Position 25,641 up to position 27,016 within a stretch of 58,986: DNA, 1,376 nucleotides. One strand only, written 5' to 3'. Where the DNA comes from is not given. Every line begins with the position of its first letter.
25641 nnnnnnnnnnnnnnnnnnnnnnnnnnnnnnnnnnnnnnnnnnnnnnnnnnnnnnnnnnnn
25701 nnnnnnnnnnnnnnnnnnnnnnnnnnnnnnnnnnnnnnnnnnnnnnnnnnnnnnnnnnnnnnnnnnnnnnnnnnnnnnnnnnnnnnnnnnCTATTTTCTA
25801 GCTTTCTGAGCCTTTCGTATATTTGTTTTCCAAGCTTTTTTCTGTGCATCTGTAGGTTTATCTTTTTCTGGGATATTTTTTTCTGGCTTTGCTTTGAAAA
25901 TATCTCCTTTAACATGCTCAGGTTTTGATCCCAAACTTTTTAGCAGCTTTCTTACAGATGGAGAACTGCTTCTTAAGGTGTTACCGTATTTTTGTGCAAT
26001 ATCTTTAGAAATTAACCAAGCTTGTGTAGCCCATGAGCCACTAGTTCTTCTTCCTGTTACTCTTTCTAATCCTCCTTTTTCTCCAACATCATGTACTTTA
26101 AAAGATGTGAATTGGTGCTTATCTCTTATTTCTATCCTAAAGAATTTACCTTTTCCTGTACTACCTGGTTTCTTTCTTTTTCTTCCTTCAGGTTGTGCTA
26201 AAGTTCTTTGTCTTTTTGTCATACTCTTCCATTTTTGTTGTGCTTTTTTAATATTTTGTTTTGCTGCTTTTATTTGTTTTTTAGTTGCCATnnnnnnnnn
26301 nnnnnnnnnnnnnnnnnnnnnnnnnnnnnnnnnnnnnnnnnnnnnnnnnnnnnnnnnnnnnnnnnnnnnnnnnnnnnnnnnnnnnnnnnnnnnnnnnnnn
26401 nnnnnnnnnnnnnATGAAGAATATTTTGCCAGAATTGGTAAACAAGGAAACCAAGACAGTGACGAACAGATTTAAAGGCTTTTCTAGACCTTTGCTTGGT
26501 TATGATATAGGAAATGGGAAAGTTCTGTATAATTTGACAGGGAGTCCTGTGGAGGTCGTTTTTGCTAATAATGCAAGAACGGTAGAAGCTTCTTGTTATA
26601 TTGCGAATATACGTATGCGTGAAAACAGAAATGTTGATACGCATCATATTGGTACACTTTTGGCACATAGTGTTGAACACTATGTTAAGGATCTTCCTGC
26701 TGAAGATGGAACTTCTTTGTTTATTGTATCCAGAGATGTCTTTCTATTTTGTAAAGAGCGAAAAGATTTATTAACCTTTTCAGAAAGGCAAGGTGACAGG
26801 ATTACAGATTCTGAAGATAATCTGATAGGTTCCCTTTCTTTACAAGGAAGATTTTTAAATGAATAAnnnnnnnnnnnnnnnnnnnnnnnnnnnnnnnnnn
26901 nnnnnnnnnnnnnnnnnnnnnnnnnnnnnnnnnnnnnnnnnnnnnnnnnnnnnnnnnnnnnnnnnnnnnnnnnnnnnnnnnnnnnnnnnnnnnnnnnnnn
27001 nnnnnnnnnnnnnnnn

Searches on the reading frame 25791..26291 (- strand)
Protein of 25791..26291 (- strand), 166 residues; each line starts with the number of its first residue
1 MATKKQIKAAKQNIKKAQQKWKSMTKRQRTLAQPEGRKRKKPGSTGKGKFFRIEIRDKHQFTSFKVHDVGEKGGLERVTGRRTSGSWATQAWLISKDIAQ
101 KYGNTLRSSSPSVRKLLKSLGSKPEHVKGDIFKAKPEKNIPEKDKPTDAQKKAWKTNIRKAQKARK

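Call 3: search_protein_families(library=pfam, proteins=[window:25791-26291:-], max_evalue=0.1)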
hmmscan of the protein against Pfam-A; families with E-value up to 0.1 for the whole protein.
window:25791-26291:- (166 aa): 0 families

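Call 4: search_protein_families(library=ncbifam, proteins=[window:25791-26291:-], max_evalue=0.1)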
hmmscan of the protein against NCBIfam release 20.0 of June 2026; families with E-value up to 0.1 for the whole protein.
window:25791-26291:- (166 aa): 1 family
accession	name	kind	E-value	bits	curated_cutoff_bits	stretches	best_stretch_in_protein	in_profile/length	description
NF006617.0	PRK09184.1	subfamily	0.085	12.9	70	0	98-128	61-91/96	phosphopantetheine-binding protein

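Call 33: search_protein_families(library=padloc, proteins=[window:25791-26291:-], max_evalue=0.1)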
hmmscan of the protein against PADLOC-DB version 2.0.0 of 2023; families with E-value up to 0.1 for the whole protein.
window:25791-26291:- (166 aa): 0 families

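Call 34: search_protein_families(library=phrogs, proteins=[window:25791-26291:-], max_evalue=0.1)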
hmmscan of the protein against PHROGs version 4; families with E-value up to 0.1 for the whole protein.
window:25791-26291:- (166 aa): 0 families

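Call 60: search_protein_families(library=pfam, alignment_id=A2, max_evalue=0.01)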
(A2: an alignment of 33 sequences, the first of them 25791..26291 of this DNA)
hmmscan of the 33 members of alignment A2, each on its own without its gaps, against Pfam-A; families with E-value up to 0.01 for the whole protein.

A. member 1, window:25791-26291:- (166 aa): 0 families

B. families by the number of members that match (of 33 scanned): 0 families

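Call 61: search_solved_structures(query=A2, max_evalue=10, show_alignments=2)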
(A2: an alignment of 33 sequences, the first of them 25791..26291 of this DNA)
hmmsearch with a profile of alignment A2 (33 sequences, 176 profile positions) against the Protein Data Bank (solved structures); distinct sequences matched with E-value up to 10: 11.
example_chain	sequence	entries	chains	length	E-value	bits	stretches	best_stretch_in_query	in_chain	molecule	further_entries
21gi_A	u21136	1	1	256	0.00061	22.8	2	45-68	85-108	A designed protein Three-twist Knot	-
6xre_M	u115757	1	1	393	0.47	13.4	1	9-96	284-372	Cellular tumor antigen p53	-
7xzz_K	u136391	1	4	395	0.47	13.4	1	9-96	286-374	Cellular tumor antigen p53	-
3q06_A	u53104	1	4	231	0.48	13.4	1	35-66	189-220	Cellular tumor antigen p53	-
8r1f_C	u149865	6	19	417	0.52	13.3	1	9-96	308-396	Cellular tumor antigen p53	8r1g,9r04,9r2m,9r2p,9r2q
3q01_A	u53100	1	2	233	0.55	13.2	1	36-66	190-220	Cellular tumor antigen p53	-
5xzc_B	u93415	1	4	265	0.61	13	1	9-65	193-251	Cellular tumor antigen p53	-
3q05_A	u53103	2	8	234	0.68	12.9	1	36-66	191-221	Cellular tumor antigen p53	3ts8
4mzr_A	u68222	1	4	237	0.69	12.9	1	36-66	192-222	Cellular tumor antigen p53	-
6u2m_A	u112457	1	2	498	0.79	12.7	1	56-72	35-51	HaloCaMP V2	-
1olg_A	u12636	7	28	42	1.2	12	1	47-66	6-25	TUMOR SUPPRESSOR P53 (OLIGOMERIZATION DOMAIN) | TUMOR SUPPRESSOR P53 | PROTEIN (TUMOR SUPPRESSOR P53)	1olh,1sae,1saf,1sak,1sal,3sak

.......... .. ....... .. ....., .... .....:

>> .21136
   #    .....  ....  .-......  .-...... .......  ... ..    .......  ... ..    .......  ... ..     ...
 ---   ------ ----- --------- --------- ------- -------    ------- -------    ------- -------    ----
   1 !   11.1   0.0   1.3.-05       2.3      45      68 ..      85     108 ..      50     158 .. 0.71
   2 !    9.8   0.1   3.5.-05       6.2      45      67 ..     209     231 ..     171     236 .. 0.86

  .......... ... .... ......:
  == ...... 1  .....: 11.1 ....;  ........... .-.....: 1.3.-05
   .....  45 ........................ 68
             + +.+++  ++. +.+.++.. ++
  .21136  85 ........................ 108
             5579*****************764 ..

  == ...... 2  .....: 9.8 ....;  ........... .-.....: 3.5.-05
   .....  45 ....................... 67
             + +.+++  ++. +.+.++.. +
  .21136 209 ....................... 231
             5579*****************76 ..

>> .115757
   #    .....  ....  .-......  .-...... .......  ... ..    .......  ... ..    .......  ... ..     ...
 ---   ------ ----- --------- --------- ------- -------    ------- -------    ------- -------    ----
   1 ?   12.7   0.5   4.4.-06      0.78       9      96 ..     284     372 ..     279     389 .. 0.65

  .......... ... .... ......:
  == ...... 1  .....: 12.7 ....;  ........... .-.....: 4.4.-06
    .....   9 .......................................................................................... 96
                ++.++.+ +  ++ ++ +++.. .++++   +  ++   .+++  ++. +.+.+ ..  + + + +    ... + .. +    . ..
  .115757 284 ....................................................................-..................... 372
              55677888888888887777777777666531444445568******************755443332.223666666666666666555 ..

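Call 109: find_related_loci(query=A6, collection=metagenome_contigs, flank=4000)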
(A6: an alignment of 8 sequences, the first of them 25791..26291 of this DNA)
Query A6 (166 aa) in metagenome_contigs; peptide patterns used: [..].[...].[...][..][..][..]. (x = any residue, [..] = any of these).
445 stretches matched a pattern; 356 encode a relative of the query (tblastn E <= 1e-3); the best 80 are kept; 80 distinct loci.
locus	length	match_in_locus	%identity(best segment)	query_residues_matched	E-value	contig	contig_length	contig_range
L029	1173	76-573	100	1-166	9e-117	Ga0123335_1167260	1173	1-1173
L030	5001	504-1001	78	1-166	8e-86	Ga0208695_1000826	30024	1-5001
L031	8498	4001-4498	73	1-166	5e-82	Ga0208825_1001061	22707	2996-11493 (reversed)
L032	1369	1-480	69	6-165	2e-77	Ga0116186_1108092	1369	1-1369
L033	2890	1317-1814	66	1-166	1e-72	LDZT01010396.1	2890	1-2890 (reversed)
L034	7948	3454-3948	70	1-165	7e-70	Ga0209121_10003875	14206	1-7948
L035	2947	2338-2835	64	1-166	2e-68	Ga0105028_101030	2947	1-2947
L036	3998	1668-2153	64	1-162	3e-66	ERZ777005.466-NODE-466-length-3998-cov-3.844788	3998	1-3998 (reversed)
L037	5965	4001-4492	64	1-164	4e-66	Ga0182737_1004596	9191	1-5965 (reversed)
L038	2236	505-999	65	1-165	6e-67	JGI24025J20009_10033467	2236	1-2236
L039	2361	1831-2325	65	1-165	2e-66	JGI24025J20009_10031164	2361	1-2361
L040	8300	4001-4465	62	1-155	4e-65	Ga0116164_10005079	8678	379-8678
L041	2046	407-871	62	1-155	1e-66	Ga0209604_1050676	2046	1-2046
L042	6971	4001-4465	62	1-155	4e-65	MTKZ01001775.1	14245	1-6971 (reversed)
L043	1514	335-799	65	1-155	5e-68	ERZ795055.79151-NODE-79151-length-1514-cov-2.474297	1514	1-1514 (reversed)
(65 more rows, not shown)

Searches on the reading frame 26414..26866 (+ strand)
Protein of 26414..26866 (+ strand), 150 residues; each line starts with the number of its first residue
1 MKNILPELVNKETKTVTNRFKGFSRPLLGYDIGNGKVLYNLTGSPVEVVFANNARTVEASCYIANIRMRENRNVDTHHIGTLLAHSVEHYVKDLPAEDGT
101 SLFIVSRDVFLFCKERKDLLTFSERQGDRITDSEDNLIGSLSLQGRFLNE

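Call 3: search_protein_families(library=pfam, proteins=[window:26414-26866:+], max_evalue=0.1)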
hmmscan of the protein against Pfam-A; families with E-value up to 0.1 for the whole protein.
window:26414-26866:+ (150 aa): 0 families

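Call 4: search_protein_families(library=ncbifam, proteins=[window:26414-26866:+], max_evalue=0.1)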
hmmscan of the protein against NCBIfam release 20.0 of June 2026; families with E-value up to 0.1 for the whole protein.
window:26414-26866:+ (150 aa): 0 families

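Call 25: find_homologous_proteins(query=window:26414-26866:+, max_evalue=0.001)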
Query window:26414-26866:+ (150 aa): 1 proteins with E <= 0.001 among 8 candidates.
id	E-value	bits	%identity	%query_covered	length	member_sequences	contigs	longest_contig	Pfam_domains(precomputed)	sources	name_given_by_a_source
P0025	1.0e-93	329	100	100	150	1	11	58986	-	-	-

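Call 33: search_protein_families(library=padloc, proteins=[window:26414-26866:+], max_evalue=0.1)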
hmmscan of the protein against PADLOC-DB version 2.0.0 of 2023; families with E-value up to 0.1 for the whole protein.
window:26414-26866:+ (150 aa): 1 family
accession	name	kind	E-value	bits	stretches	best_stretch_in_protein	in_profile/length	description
PDLC01138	Unk_01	-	1.9e-05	23.3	1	38-143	3-98/103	"Unknown small protein, sometimes fused to CARF"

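Call 34: search_protein_families(library=phrogs, proteins=[window:26414-26866:+], max_evalue=0.1)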
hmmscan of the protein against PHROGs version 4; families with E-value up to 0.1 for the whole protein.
window:26414-26866:+ (150 aa): 1 family
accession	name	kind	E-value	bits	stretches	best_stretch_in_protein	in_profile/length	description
phrog_21731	-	unknown function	0.098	12.7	0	36-140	96-202/329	-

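Call 51: search_solved_structures(query=window:26414-26866:+, max_evalue=10, show_alignments=3)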
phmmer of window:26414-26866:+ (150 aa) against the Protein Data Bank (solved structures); distinct sequences matched with E-value up to 10: 0.

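Call 62: search_solved_structures(query=A3, max_evalue=10, show_alignments=3)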
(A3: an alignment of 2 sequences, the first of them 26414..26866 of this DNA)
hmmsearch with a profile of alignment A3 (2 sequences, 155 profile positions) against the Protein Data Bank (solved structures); distinct sequences matched with E-value up to 10: 0.

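Call 63: search_protein_families(library=padloc, proteins=[window:26414-26866:+], max_evalue=10)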
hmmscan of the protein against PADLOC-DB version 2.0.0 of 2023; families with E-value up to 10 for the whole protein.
window:26414-26866:+ (150 aa): 1 family
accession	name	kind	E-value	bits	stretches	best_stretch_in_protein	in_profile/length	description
PDLC01138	Unk_01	-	1.9e-05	23.3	1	38-143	3-98/103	"Unknown small protein, sometimes fused to CARF"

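Call 71: predict_structure(alignment_id=A3)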
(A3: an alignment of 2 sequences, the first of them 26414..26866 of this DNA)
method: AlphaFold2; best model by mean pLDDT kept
length: 150 residues; sequences in the alignment: 2
mean_pLDDT: 33.3   pTM: 0.25
mean pLDDT of the five models: 33.3, 33.2, 30.3, 30.1, 24.8
residues with pLDDT >= 90: 0; 70-90: 0; 50-70: 1; < 50: 149
segments of 3 or more residues with pLDDT < 50: 1-112, 114-150
pLDDT, mean of each block of 10 residues (from residue 1): 28 35 40 42 40 35 32 25 27 35 38 38 30 28 24
secondary structure, 60 per line:
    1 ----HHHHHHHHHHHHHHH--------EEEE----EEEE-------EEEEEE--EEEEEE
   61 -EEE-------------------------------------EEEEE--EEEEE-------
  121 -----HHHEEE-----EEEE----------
elements in order: H5-19 E28-31 E36-39 E47-52 E55-60 E62-64 E102-106 E109-113 E129-131 E137-140

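Call 104: find_related_loci(query=A3, collection=genome_contigs, flank=7000)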
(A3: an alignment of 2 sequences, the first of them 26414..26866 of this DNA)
Query A3 (150 aa) in genome_contigs; peptide patterns used: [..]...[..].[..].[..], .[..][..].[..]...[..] (x = any residue, [..] = any of these).
31 stretches matched a pattern; 1 encode a relative of the query (tblastn E <= 1e-3); 1 distinct loci.
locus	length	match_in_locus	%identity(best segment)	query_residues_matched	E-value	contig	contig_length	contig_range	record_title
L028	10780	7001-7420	36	1-146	4e-26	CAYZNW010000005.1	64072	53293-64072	MAG TPA_asm: uncultured Candidatus Saccharibacteria bacterium isolate binchicken_co117_292 genome assembly, contig: NODE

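Call 106: find_related_loci(query=A3, collection=viral_contigs, flank=5000)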
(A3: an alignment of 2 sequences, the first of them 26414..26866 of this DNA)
Query A3 (150 aa) in viral_contigs; peptide patterns used: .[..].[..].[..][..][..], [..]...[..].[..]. (x = any residue, [..] = any of these).
165 stretches matched a pattern, but none encodes a relative of the query by tblastn (E <= 1e-3).
